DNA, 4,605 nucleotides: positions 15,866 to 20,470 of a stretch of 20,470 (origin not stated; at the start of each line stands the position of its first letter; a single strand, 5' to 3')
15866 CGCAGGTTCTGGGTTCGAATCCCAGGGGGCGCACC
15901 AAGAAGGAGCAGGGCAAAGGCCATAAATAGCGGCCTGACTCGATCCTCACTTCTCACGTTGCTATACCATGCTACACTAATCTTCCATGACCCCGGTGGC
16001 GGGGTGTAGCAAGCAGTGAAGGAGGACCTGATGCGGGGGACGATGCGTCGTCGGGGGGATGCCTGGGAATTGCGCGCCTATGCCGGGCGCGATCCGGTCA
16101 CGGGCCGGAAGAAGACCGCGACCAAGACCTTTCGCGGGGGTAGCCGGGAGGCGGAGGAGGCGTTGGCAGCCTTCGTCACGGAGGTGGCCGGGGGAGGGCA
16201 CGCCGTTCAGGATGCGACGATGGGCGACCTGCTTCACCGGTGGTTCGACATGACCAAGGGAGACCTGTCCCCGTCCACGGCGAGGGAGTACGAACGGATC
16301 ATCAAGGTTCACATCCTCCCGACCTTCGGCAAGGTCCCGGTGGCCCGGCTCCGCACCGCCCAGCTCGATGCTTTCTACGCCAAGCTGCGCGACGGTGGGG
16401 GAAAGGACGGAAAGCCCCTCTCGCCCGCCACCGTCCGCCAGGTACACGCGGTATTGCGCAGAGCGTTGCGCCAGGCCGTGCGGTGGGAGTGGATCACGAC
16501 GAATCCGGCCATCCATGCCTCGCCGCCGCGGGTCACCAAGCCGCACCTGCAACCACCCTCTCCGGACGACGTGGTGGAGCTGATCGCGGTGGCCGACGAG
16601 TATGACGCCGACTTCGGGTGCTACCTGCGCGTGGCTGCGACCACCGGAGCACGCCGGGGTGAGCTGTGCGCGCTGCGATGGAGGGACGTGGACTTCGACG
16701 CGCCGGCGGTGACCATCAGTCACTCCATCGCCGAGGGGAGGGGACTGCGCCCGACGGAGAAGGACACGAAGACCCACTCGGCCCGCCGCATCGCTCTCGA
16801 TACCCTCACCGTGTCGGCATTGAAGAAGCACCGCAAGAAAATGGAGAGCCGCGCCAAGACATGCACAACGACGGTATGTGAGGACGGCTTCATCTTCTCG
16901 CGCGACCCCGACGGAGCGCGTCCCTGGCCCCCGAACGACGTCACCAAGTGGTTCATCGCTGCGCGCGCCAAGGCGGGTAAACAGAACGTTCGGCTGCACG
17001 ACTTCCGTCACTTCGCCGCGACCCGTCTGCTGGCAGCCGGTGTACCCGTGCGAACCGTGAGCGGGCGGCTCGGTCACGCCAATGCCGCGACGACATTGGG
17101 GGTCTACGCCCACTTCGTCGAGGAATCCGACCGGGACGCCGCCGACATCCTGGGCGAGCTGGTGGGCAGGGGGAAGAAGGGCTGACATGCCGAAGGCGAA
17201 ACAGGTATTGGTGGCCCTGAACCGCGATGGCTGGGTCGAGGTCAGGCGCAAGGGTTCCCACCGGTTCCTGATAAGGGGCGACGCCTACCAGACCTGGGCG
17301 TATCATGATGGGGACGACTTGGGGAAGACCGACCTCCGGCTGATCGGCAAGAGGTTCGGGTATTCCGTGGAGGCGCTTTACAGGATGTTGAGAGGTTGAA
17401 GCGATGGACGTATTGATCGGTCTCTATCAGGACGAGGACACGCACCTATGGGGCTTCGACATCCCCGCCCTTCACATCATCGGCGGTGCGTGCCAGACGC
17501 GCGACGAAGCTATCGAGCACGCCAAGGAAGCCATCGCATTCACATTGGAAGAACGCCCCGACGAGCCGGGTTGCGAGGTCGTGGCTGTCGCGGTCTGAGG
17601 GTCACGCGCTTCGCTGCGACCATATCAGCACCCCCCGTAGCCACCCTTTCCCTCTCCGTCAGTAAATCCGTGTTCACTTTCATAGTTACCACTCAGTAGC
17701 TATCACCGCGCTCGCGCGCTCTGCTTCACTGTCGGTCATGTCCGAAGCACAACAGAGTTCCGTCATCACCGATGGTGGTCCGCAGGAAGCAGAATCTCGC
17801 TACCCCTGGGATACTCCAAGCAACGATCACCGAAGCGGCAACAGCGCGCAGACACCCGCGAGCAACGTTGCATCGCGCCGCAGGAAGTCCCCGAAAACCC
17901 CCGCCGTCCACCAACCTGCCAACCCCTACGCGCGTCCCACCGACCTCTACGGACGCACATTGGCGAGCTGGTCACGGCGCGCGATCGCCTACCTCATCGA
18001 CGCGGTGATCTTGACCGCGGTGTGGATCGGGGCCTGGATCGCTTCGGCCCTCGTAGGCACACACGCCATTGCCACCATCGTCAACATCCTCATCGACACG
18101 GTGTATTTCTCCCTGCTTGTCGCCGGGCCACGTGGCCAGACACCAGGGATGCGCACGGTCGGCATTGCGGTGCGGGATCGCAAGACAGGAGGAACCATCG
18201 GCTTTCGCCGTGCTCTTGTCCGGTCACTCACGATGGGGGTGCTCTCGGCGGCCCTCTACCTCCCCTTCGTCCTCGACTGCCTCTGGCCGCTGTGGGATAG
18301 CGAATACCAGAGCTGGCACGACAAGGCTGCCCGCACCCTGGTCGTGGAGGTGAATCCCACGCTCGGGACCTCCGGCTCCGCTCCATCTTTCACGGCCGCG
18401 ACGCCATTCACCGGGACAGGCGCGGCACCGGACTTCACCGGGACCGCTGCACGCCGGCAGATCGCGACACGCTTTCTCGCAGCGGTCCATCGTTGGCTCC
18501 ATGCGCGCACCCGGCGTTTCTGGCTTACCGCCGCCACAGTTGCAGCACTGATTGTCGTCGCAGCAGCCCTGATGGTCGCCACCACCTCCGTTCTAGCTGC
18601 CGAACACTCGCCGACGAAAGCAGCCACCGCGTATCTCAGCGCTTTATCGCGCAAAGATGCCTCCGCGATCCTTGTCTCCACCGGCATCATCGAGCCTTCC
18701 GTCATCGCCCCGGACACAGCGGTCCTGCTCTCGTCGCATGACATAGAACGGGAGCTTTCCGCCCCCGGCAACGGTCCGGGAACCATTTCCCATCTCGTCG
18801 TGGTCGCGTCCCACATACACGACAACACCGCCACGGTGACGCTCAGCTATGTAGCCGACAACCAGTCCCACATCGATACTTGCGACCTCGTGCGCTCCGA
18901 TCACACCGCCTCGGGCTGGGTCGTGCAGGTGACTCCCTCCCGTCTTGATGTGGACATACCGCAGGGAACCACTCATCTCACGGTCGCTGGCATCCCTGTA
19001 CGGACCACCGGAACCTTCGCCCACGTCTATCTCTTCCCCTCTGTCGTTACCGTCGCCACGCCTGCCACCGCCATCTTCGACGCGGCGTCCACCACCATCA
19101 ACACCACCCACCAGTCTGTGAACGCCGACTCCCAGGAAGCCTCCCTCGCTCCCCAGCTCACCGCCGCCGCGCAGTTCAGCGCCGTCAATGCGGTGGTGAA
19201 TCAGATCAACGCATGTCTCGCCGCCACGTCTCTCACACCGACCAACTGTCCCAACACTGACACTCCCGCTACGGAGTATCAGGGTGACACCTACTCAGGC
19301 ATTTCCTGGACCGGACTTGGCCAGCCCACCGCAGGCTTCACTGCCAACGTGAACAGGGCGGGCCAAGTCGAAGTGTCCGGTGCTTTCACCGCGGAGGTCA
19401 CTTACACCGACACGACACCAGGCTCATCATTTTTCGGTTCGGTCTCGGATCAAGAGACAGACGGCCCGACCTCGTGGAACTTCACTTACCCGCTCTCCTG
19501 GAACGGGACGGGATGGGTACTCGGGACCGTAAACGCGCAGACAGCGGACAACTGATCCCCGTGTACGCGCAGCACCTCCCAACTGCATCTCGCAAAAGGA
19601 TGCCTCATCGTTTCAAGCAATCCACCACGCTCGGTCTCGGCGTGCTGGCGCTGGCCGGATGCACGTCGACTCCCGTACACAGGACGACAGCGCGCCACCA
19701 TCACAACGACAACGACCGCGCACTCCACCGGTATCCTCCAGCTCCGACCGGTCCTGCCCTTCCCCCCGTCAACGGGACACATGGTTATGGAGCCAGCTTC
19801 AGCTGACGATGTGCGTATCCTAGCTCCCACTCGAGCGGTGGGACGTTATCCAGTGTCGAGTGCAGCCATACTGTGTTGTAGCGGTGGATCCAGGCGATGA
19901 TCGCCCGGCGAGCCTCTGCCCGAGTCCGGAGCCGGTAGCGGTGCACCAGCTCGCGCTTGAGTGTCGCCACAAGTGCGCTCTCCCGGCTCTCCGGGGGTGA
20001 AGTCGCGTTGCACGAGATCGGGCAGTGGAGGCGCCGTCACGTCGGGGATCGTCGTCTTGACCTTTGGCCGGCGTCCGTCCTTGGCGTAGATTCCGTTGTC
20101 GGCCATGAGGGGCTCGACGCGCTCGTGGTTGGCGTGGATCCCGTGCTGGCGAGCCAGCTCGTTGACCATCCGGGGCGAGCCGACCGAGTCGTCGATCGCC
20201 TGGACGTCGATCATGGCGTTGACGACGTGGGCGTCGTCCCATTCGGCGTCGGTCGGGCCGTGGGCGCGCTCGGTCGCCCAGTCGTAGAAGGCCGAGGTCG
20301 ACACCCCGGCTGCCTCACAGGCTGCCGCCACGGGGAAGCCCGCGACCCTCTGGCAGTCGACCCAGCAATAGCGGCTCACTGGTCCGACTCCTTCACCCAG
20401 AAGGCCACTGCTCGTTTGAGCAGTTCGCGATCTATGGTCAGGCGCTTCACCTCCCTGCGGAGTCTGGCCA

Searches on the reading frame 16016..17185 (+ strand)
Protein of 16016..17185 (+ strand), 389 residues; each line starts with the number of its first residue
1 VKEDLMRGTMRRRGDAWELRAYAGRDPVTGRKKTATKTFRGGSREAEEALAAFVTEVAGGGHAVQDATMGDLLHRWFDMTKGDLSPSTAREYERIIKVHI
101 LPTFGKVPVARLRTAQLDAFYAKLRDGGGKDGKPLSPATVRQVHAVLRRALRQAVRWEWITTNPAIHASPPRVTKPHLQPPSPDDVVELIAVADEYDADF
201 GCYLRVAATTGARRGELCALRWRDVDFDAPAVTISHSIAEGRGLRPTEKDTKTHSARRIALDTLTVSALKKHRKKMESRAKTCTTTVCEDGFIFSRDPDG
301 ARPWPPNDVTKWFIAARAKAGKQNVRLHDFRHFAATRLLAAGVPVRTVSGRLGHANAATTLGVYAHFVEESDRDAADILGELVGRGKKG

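Call 12: search_protein_families(library=ncbifam, proteins=[window:16016-17185:+], max_evalue=10)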
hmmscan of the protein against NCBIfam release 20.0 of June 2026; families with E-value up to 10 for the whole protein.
window:16016-17185:+ (389 aa): 10 families
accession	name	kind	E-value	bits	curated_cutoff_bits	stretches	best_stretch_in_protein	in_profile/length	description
NF040815.2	recomb_XerA_Arch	equivalog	1.1e-19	71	220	1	83-370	11-257/263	site-specific tyrosine recombinase/integron integrase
TIGR02224.1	recomb_XerC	equivalog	8.1e-14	51.7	335.15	1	83-367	12-277/295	tyrosine recombinase XerC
TIGR02225.1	recomb_XerD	equivalog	3.1e-13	49.7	329.6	1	84-370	13-277/290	site-specific tyrosine recombinase XerD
NF001399.0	PRK00283.1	subfamily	2.4e-12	46.7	279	1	83-371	21-287/300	tyrosine recombinase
TIGR02249.1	integrase_gron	subfamily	1.2e-11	44.5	265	2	321-372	254-305/315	integron integrase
NF002331.0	PRK01287.1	subfamily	6.9e-10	38.4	371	1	60-365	17-310/365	site-specific tyrosine recombinase XerC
NF011946.0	PRK15417.1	equivalog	8.7e-06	25.1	435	2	324-369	273-317/337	integron integrase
NF003462.0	PRK05084.1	equivalog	2.4e-05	23.2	267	1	313-379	291-356/360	tyrosine recombinase XerS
TIGR02217.1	chp_TIGR02217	subfamily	0.021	14.3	136.65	1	206-245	61-106/210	phage distal tail protein, Rcc01695 family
NF007370.0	PRK09870.1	subfamily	0.14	11.8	221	1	196-235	30-69/200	tyrosine-type DNA invertase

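Call 23: search_protein_families(library=pfam, proteins=[window:16016-17185:+], max_evalue=0.1)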
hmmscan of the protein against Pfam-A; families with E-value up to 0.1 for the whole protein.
window:16016-17185:+ (389 aa): 5 families
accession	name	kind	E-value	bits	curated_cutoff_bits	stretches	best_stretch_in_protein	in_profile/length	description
PF00589.27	Phage_integrase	-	5e-23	82.2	27.1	1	183-366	5-167/172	Phage integrase family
PF14659.12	Phage_int_SAM_3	-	2.4e-12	47.3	22.6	1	68-124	1-57/58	Phage integrase, N-terminal SAM-like domain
PF22022.2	Phage_int_M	-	4.4e-05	24.1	27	1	74-165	6-90/96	Phage integrase central domain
PF14657.12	Arm-DNA-bind_4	-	0.0048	16.9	22.3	1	17-60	2-45/47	Arm DNA-binding domain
PF13102.12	Phage_int_SAM_5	-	0.018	15.8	22.3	1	115-164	49-92/98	Phage integrase SAM-like domain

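Call 25: find_encoding_contigs(protein=window:16016-17185:+, flank=10000, max_places=8)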
Protein window:16016-17185:+ (389 aa): no gene with exactly this product is on record in the collection.

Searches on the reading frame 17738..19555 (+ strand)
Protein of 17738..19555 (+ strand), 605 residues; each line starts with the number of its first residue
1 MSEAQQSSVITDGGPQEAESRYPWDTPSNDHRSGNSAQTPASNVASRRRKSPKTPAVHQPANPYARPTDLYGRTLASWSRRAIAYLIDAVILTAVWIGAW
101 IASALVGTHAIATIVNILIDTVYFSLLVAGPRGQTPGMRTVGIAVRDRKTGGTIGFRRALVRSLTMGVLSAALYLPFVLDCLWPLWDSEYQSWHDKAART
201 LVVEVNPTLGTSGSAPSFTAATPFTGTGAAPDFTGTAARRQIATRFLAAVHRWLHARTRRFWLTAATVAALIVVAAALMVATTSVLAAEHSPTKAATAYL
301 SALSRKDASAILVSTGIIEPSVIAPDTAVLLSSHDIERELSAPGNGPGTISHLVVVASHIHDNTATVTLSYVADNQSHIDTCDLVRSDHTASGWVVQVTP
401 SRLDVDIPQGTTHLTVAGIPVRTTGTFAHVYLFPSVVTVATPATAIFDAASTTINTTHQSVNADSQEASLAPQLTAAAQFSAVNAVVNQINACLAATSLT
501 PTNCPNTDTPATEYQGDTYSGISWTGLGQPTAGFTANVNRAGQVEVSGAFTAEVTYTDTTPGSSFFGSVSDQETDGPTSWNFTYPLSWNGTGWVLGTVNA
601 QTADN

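Call 23: search_protein_families(library=pfam, proteins=[window:17738-19555:+], max_evalue=0.1)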
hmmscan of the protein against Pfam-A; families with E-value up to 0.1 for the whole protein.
window:17738-19555:+ (605 aa): 2 families
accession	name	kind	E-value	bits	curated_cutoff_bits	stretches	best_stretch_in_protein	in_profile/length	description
PF06271.18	RDD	-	1.5e-19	71.1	24.1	1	75-198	1-136/137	RDD family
PF20332.3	DUF6627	-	0.088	13.3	27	0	266-318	11-62/125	Family of unknown function (DUF6627)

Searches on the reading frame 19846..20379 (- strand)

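Call 23: search_protein_families(library=pfam, proteins=[window:19846-20379:-], max_evalue=0.1)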
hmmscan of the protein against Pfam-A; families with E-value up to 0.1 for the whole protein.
window:19846-20379:- (177 aa): 3 families
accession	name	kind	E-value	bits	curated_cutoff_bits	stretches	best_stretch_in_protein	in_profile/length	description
PF13276.12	HTH_21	-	1.7e-08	35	28.1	1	64-100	19-55/60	HTH-like domain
PF01527.26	HTH_Tnp_1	-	0.00013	22.5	24.1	0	13-38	22-47/75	Transposase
PF13384.12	HTH_23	-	0.093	13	24.6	0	12-36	14-39/50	Homeodomain-like domain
